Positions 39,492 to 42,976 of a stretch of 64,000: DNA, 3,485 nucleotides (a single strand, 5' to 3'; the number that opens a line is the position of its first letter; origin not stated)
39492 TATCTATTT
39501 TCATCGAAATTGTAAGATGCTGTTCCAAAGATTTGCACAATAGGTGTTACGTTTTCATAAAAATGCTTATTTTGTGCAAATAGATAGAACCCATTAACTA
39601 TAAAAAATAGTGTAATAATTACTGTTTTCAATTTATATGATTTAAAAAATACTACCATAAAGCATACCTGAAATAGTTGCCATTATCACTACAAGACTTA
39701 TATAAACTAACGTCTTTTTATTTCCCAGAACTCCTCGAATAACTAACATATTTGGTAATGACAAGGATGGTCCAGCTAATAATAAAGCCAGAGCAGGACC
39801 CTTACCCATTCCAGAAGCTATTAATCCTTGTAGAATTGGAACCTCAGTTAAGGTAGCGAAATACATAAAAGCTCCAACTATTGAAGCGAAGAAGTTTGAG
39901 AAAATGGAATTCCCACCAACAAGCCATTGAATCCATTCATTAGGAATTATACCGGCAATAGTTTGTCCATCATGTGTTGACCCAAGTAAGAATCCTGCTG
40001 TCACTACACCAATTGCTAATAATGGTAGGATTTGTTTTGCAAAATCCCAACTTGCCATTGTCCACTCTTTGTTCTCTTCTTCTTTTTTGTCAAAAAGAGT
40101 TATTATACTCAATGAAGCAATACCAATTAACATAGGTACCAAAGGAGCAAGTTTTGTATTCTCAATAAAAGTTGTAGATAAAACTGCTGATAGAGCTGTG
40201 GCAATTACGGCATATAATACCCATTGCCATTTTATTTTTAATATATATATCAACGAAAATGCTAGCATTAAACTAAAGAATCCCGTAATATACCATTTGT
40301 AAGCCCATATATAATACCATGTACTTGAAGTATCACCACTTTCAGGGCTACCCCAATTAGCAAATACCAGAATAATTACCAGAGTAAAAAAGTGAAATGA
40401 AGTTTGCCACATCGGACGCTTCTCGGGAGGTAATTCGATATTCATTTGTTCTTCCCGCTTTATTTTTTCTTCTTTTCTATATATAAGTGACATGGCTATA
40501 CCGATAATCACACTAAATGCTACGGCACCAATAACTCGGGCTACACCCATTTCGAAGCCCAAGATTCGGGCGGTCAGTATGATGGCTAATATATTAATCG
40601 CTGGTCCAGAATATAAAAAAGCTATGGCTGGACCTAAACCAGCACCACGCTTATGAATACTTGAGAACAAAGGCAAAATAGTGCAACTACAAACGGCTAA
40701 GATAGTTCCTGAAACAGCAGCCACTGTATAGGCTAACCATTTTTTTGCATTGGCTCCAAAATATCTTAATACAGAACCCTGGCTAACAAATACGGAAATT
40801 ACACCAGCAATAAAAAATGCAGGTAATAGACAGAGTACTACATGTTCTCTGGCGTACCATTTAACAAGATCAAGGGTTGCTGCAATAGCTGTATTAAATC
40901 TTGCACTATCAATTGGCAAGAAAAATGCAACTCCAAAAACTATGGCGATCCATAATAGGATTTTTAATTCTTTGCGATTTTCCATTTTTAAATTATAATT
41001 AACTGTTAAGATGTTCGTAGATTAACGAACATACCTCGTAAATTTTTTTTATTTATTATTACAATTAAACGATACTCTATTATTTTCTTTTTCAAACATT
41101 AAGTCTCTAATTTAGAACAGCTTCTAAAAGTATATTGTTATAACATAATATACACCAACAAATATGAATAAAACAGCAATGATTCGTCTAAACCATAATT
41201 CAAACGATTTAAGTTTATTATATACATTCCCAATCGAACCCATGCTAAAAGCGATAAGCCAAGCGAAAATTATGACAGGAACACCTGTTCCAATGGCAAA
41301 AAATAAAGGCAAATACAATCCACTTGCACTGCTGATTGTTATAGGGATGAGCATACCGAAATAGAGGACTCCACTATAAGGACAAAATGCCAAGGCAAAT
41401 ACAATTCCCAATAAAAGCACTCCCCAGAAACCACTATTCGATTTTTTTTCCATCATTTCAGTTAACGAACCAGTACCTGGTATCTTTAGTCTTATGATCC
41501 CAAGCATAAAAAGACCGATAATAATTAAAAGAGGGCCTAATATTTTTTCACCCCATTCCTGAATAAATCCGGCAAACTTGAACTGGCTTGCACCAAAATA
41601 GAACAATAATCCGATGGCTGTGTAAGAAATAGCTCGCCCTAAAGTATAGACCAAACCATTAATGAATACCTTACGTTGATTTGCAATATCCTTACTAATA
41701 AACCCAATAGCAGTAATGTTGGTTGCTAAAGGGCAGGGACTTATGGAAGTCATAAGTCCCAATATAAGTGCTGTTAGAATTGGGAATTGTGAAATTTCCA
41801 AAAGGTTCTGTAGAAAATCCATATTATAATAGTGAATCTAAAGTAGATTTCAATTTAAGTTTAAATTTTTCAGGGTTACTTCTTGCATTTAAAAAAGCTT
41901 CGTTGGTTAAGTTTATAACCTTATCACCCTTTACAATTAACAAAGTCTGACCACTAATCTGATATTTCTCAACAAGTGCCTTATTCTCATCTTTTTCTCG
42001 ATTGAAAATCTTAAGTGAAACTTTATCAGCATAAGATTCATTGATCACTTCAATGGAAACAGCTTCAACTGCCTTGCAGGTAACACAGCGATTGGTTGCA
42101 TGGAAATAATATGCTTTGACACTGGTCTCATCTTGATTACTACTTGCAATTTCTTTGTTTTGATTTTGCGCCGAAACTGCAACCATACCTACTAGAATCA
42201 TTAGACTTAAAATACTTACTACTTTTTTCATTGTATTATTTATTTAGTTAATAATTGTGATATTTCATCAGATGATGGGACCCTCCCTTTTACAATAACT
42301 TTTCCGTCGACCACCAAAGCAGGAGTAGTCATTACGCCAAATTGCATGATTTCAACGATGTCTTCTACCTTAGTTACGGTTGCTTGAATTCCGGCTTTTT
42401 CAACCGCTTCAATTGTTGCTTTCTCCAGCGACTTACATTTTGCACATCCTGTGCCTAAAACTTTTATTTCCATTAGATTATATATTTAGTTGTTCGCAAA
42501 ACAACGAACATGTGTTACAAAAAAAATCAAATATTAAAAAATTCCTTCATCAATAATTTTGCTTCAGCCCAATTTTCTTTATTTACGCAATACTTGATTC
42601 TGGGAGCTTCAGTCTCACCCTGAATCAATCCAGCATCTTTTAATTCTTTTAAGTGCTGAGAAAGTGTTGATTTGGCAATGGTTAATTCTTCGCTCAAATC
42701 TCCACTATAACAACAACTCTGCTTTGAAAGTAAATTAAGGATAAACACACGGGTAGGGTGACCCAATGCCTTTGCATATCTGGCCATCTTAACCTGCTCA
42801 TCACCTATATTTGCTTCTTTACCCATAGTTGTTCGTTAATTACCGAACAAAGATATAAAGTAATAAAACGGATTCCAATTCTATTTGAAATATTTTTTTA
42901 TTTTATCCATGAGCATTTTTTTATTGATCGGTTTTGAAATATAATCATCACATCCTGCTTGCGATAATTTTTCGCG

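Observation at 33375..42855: ArsR-headed envelope thiol-relay + ArsP-type permease + dedicated porin cluster running into selU-selD: candidate chalcogen/metalloid handling system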

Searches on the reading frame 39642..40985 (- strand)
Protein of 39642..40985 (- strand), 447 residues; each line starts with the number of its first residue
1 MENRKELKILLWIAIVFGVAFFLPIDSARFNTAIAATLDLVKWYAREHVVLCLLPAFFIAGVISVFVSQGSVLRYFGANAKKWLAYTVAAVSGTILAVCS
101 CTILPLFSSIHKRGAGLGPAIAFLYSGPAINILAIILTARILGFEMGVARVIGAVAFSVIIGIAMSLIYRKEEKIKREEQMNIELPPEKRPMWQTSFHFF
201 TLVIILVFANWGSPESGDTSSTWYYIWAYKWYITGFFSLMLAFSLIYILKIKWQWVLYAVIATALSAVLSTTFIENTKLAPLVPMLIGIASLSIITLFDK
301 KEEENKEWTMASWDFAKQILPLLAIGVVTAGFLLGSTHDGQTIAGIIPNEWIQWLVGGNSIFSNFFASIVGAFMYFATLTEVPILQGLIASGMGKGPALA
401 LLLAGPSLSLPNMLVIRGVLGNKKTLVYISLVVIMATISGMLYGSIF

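Call 3: search_protein_families(library=pfam, proteins=[window:39642-40985:-], max_evalue=0.01)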
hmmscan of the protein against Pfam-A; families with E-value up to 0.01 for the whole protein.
window:39642-40985:- (447 aa): 1 family
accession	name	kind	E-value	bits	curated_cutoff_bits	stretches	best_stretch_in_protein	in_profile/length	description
PF03773.19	ArsP_1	-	1.8e-72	244.5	32.3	1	43-444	10-293/294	Predicted permease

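Call 4: search_protein_families(library=ncbifam, proteins=[window:39642-40985:-], max_evalue=0.01)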
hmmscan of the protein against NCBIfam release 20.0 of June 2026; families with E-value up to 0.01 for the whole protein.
window:39642-40985:- (447 aa): 2 families
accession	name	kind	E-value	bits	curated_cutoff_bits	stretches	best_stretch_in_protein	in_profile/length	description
NF033936.1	CuZnOut_SO0444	equivalog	4.3e-35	121.5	300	1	53-443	12-309/351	SO_0444 family Cu/Zn efflux transporter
NF040736.1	efflux_SaoE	equivalog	1.7e-33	116.3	325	2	53-194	22-163/352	efflux transporter SaoE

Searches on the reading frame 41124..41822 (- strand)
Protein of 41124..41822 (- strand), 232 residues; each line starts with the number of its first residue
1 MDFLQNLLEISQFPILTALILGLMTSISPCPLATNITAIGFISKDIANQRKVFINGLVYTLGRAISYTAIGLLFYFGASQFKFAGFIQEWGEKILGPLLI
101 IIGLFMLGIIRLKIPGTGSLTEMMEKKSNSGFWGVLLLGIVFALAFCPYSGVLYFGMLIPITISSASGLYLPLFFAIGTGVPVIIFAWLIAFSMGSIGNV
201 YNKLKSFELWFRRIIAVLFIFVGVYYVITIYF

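Call 3: search_protein_families(library=pfam, proteins=[window:41124-41822:-], max_evalue=0.01)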
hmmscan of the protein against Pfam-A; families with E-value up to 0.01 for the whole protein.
window:41124-41822:- (232 aa): 2 families
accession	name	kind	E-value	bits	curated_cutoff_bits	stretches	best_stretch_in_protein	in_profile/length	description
PF13386.12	DsbD_2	-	7.9e-23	81.8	24.9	1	17-225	1-199/199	Cytochrome C biogenesis protein transmembrane region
PF02683.22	DsbD_TM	-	9.3e-13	48.4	27.1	1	15-207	5-202/219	Cytochrome C biogenesis protein transmembrane domain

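Call 4: search_protein_families(library=ncbifam, proteins=[window:41124-41822:-], max_evalue=0.01)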
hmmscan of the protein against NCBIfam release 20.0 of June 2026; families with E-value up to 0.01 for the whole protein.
window:41124-41822:- (232 aa): 3 families
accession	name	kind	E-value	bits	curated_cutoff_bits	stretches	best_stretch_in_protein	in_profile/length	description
NF040495.1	tranport_ArsG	equivalog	2e-95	318.5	200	1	11-230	3-224/225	aromatic aminobenezylarsenical efflux permease ArsG family transporter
NF001419.0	PRK00293.1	subfamily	3.6e-09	35.7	330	1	12-187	169-349/574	protein-disulfide reductase DsbD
NF045694.1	seleno_TsoB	exception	4e-05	21.9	805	1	15-229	185-393/572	rhodanese/DsbD fusion-like selenoprotein TsoB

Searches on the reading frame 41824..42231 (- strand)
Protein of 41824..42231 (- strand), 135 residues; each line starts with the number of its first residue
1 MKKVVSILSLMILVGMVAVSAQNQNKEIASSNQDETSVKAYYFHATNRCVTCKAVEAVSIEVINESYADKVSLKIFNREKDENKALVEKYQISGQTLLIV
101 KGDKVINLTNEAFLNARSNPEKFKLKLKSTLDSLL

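Call 3: search_protein_families(library=pfam, proteins=[window:41824-42231:-], max_evalue=0.01)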
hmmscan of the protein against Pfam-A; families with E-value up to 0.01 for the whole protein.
window:41824-42231:- (135 aa): 0 families

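Call 4: search_protein_families(library=ncbifam, proteins=[window:41824-42231:-], max_evalue=0.01)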
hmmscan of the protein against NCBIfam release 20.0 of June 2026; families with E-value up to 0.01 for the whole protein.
window:41824-42231:- (135 aa): 9 families
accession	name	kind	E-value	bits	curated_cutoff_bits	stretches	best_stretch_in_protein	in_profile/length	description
NF040494.1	nitrored_ArsF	subfamily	5e-29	100.8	60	1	38-133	1-105/106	nitrophenyl compound nitroreductase subunit ArsF family protein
NF045809.1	seleno_TsoX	equivalog_domain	4e-05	23.8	52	1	42-105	5-64/82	HSGNPxU motif (seleno)protein TsoX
NF040730.1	CxCC_doxin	equivalog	4.3e-05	23.2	65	1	47-111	9-70/83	thioredoxin-like (seleno)protein SaoT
NF009105.0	PRK12450.1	subfamily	0.00015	21.1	526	1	3-101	7-103/309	foldase protein PrsA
NF047697.1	ThioredTrxAClost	equivalog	0.00027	21.1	140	1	16-113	1-92/105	thioredoxin TrxA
TIGR02187.2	PDO_seleno_TRX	equivalog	0.00041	19.8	185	1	35-101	16-78/209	protein disulfide oxidoreductase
NF002361.0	PRK01326.1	equivalog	0.00052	19.2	428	1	4-82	8-87/336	peptidylprolyl isomerase PrsA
NF053514.2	JUQZ_fam_ocin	equivalog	0.0019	18.4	40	0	1-110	1-75/107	BLB8/JUQZ-1 family protein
TIGR01653.1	lactococcin_972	subfamily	0.0044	17.3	32.1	1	2-43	4-50/97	lactococcin 972 family bacteriocin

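Call 65: search_solved_structures(query=window:41824-42231:-, max_evalue=1)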
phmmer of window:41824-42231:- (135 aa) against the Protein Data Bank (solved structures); distinct sequences matched with E-value up to 1: 23.
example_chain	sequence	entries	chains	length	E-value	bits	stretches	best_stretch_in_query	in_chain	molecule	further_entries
2ywm_A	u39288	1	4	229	0.0011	22.3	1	22-106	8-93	Glutaredoxin-like protein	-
2ayt_A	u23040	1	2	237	0.0011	22.3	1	22-106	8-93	glutaredoxin-like protein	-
1thx_A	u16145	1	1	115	0.0014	21.9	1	38-110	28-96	THIOREDOXIN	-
2gzy_A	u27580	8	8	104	0.045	17.1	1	47-107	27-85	Thioredoxin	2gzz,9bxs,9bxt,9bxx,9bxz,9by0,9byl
2o85_A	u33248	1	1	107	0.082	16.2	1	34-103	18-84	Thioredoxin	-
4x43_A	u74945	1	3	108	0.19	15.1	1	48-106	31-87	Thioredoxin-1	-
1txx_A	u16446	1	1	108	0.19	15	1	48-106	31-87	PROTEIN (THIOREDOXIN)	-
4hu7_A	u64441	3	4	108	0.2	15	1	48-105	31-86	Thioredoxin-1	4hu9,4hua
7l75_A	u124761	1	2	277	0.23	14.8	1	18-79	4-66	Foldase protein PrsA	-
4knd_A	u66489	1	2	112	0.26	14.6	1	48-108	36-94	Thioredoxin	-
2o87_A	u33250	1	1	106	0.3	14.4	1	34-103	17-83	Thioredoxin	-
3die_A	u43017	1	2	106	0.3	14.4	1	34-103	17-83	Thioredoxin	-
2h76_A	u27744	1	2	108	0.66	13.3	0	48-106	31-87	Thioredoxin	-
2h71_A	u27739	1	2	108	0.68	13.3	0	48-106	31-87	Thioredoxin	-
1keb_A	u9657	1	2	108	0.71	13.2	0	48-105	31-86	Thioredoxin 1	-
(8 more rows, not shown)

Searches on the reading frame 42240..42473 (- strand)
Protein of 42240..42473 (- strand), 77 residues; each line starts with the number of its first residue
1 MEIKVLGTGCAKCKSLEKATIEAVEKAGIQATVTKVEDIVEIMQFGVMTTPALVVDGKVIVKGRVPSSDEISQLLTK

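Call 3: search_protein_families(library=pfam, proteins=[window:42240-42473:-], max_evalue=0.01)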
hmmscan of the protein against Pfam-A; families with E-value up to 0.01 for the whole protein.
window:42240-42473:- (77 aa): 3 families
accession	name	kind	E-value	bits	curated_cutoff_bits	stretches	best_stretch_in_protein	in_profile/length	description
PF13192.12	Thioredoxin_3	-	2.3e-28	98.5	24.8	1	1-75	1-75/76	Thioredoxin domain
PF07511.17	DUF1525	-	0.0014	19.1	24.1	1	18-64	51-97/113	Protein of unknown function (DUF1525)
PF06953.17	ArsD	-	0.0084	16.8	27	1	35-75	57-98/123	Arsenical resistance operon protein ArsD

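Call 4: search_protein_families(library=ncbifam, proteins=[window:42240-42473:-], max_evalue=0.01)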
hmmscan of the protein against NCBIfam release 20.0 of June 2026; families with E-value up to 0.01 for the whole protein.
window:42240-42473:- (77 aa): 4 families
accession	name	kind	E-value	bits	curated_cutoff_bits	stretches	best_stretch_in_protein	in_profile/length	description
TIGR00412.2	redox_disulf_2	subfamily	7.8e-35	119.1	62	1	2-76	1-75/75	MTH895/ArsE family thioredoxin-like protein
TIGR00411.1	redox_disulf_1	equivalog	8.4e-07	29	92.75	1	10-76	11-79/82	MJ0307 family thioredoxin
TIGR03757.1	conj_TIGR03757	hypoth_equivalog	0.00073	19.7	73.2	1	20-64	54-99/113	TIGR03757 family integrating conjugative element protein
TIGR02187.2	PDO_seleno_TRX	equivalog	0.0042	16.5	185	1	9-75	139-207/209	protein disulfide oxidoreductase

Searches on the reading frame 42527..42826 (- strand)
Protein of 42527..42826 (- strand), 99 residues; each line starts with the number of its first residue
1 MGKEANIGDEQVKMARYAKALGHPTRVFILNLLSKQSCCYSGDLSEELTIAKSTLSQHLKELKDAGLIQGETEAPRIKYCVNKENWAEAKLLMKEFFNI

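Call 3: search_protein_families(library=pfam, proteins=[window:42527-42826:-], max_evalue=0.01)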
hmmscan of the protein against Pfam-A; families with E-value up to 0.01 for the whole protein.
window:42527-42826:- (99 aa): 13 families
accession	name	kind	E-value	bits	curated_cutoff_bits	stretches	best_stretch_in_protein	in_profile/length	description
PF01022.26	HTH_5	-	5.5e-15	55.4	22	1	23-69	1-46/47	Bacterial regulatory protein, arsR family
PF12840.13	HTH_20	-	9.7e-10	38.7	27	1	21-68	1-48/51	Helix-turn-helix domain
PF01047.28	MarR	-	3.6e-06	27.2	24.6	1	24-69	3-48/59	MarR family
PF13412.12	HTH_24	-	3.7e-06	26.9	21.9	1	29-69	8-48/48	Winged helix-turn-helix DNA-binding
PF12802.13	MarR_2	-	3.7e-05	24.2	27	1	29-71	10-53/61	MarR family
PF01325.25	Fe_dep_repress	-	5.3e-05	23.8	26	1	30-69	14-53/60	Iron dependent repressor, N-terminal DNA binding domain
PF02002.24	TFIIE_alpha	-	0.00061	20.1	22.9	1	27-69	16-58/105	TFIIE alpha subunit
PF02082.26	Rrf2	-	0.0017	18.9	30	1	29-69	14-54/132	Iron-dependent Transcriptional regulator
PF04967.18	HTH_10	-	0.0017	18.5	23.1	1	41-61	26-46/53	HTH DNA binding domain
PF13601.12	HTH_34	-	0.0019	18.7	27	1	26-70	2-46/80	Winged helix DNA-binding domain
PF13545.12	HTH_Crp_2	-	0.0023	18.3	27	1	43-71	27-54/70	Crp-like helix-turn-helix domain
PF25213.1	HVO_A0261_N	-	0.0023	18.2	35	1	21-72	8-58/86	HVO_A0261 N-terminal domain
PF01978.25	TrmB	-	0.0033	17.7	25.6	1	43-80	27-63/68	Sugar-specific transcriptional regulator TrmB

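Call 4: search_protein_families(library=ncbifam, proteins=[window:42527-42826:-], max_evalue=0.01)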
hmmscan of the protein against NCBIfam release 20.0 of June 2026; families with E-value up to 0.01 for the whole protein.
window:42527-42826:- (99 aa): 18 families
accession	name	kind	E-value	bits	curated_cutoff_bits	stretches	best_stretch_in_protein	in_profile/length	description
NF033788.1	HTH_metalloreg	subfamily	7.2e-19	67.4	55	1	15-88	2-75/77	metalloregulator ArsR/SmtB family transcription factor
NF033789.1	repress_SdpR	subfamily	3.1e-13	49.4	100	1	19-83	3-66/79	autorepressor SdpR family transcription factor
NF047906.1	CdPbTransRegCmtR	equivalog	1.3e-11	44.3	150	1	12-89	9-85/104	Cd(II)/Pb(II)-sensing metalloregulatory transcriptional regulator CmtR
NF041413.1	ArsR_Rv2640c_fam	equivalog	7.3e-11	42.5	155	1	9-85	27-105/118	Rv2640c family ArsR-like transcriptional regulator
NF040642.1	sulf_sens_BigR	equivalog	3.7e-09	36.5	155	1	10-87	6-82/95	sulfite-sensing transcriptional repressor BigR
NF045707.1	Dbac_1936_reg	equivalog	5.9e-08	32.6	115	1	13-83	6-75/99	ArsR/SmtB-type metalloregulator TsoR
NF053755.1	MsvR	equivalog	1.2e-07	31.7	220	1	19-72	8-60/236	transcriptional factor MsvR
NF053602.1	Phr_regulator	exception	3.2e-07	30.1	320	1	14-74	2-61/191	heat shock transcription regulator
NF052532.1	TransRegPagRBaca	equivalog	2.4e-06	27.5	170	1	16-83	19-85/99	transcriptional repressor PagR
NF040939.2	trans_reg_lrs14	equivalog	5.1e-05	23.3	90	1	29-74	26-72/103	Lrs14 family HTH-type transcriptional regulator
NF053606.1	Sta1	subfamily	0.00022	21.3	80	1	28-73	24-69/100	Sta1 family transcriptional regulator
NF041396.1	TranRegLrp_Halo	equivalog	0.00032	20.6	190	1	42-79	23-58/149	HTH-type transcriptional regulator Lrp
TIGR01884.1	cas_HTH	subfamily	0.00055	19.4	60.2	1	26-77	144-195/202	CRISPR-associated CARF protein Csa3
TIGR02702.1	SufR_cyano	equivalog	0.00069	19.4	178.8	1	26-72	3-49/208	iron-sulfur cluster biosynthesis transcriptional regulator SufR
NF053660.1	ORF80_fam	equivalog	0.00086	19.2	95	1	29-69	7-47/70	ORF80 family leucine zipper DNA-binding protein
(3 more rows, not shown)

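Call 64: search_solved_structures(query=window:42527-42826:-, max_evalue=0.001, show_alignments=2)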
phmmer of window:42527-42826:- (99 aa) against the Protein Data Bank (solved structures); distinct sequences matched with E-value up to 0.001: 20.
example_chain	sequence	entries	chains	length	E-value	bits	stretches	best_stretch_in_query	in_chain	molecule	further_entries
3cuo_A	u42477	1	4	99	2e-09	41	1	14-84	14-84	Uncharacterized HTH-type transcriptional regulator ygaV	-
2jsc_A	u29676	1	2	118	1.9e-07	34.7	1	13-89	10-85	Transcriptional regulator Rv1994c/MT2050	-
5znx_A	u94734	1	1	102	1.8e-05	28.3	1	11-91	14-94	Transcriptional activator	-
3jth_A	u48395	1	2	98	2.2e-05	28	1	12-91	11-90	Transcription activator HlyU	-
6j0e_A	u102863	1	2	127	2.8e-05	27.7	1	9-93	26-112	Arsenic responsive repressor ArsR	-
4omy_A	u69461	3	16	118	3.4e-05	27.4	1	14-85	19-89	NolR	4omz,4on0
6jmi_A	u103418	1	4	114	4.6e-05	27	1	15-89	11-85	Uncharacterized HTH-type transcriptional regulator Rv0081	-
2p4w_A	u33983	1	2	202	6.9e-05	26.4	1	15-76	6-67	Transcriptional regulatory protein arsR family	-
7txm_A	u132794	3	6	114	0.0001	25.9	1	16-74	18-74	Transcriptional regulator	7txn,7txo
3pqj_A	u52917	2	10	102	0.00011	25.8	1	13-84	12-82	Biofilm growth-associated repressor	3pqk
4k2e_A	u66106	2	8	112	0.00016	25.3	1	13-83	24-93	Transcriptional activator HlyU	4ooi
4ggg_A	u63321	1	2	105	0.00024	24.7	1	13-82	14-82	Repressor protein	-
6j05_A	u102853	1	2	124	0.00025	24.6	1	16-75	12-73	Transcriptional regulator ArsR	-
1r1t_A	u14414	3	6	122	0.00033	24.3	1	13-80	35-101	Transcriptional repressor smtB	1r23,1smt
1r1u_A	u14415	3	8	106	0.00033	24.2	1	13-82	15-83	repressor protein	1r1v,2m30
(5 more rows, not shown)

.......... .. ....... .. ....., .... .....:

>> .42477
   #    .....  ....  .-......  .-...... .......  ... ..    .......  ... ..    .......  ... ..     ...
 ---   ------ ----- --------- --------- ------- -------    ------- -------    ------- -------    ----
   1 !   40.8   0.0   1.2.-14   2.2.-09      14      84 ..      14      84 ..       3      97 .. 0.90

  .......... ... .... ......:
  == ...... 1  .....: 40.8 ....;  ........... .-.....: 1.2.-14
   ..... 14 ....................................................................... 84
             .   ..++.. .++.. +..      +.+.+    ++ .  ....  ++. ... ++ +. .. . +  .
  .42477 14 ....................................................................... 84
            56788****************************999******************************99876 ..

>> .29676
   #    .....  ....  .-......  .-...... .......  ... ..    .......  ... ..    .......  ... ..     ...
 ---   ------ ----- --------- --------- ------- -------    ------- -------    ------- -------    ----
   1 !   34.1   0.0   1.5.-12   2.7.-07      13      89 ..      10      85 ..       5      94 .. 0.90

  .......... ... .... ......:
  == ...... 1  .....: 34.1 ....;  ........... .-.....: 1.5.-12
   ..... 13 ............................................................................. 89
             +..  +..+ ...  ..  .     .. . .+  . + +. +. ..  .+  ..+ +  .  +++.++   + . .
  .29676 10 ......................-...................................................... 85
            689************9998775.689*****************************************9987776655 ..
